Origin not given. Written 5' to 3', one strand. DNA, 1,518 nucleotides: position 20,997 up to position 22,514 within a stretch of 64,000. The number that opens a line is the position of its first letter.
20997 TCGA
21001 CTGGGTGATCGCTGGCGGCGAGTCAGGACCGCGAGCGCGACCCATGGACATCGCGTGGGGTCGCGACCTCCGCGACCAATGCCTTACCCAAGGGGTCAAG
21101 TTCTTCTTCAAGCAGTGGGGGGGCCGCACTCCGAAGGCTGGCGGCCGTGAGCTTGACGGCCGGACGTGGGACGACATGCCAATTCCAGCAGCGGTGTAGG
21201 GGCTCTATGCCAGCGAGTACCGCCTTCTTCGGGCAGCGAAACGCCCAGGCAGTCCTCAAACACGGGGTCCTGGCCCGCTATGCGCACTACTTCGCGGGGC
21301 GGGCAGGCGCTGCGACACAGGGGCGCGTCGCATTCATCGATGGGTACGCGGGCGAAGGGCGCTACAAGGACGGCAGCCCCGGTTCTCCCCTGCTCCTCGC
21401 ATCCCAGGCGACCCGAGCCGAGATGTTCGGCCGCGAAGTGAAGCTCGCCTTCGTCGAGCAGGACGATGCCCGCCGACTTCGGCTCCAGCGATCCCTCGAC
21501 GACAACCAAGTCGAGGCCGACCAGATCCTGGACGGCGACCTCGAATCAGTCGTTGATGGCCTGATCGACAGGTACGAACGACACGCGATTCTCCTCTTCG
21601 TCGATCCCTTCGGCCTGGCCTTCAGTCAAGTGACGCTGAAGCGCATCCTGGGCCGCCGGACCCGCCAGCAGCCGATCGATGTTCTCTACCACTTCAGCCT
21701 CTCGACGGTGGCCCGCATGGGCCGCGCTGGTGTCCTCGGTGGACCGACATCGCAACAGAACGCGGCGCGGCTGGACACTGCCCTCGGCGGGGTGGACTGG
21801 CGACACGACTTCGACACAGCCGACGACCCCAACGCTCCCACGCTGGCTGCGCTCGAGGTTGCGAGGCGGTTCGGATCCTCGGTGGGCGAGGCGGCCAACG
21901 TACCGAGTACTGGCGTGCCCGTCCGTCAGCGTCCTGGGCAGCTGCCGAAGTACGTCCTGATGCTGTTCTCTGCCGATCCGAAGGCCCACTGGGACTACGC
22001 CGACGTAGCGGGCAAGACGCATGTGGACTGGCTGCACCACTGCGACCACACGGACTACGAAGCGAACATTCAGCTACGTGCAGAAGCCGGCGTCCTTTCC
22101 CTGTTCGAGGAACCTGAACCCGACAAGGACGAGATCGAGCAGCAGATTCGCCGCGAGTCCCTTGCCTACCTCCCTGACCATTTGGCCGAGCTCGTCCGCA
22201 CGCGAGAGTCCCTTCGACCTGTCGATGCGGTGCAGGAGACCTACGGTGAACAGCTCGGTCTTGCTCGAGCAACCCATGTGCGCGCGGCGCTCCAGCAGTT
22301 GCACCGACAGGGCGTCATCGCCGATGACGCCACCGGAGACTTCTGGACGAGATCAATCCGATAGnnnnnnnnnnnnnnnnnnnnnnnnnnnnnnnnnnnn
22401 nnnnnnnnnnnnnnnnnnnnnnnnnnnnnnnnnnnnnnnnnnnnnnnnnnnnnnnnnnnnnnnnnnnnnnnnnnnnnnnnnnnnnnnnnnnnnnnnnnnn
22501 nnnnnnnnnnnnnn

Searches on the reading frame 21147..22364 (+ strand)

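Call 13: search_protein_families(library=pfam, proteins=[window:21147-22364:+], max_evalue=0.01)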
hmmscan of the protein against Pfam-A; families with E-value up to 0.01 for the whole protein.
window:21147-22364:+ (405 aa): 0 families

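Call 26: search_protein_families(library=ncbifam, proteins=[window:21147-22364:+], max_evalue=0.01)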
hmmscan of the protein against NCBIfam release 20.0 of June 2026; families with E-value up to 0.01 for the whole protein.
window:21147-22364:+ (405 aa): 1 family
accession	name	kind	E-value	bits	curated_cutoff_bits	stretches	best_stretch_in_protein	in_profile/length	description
TIGR04474.1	tcm_partner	subfamily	7e-30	104.8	53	1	34-290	2-261/263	three-Cys-motif partner protein TcmP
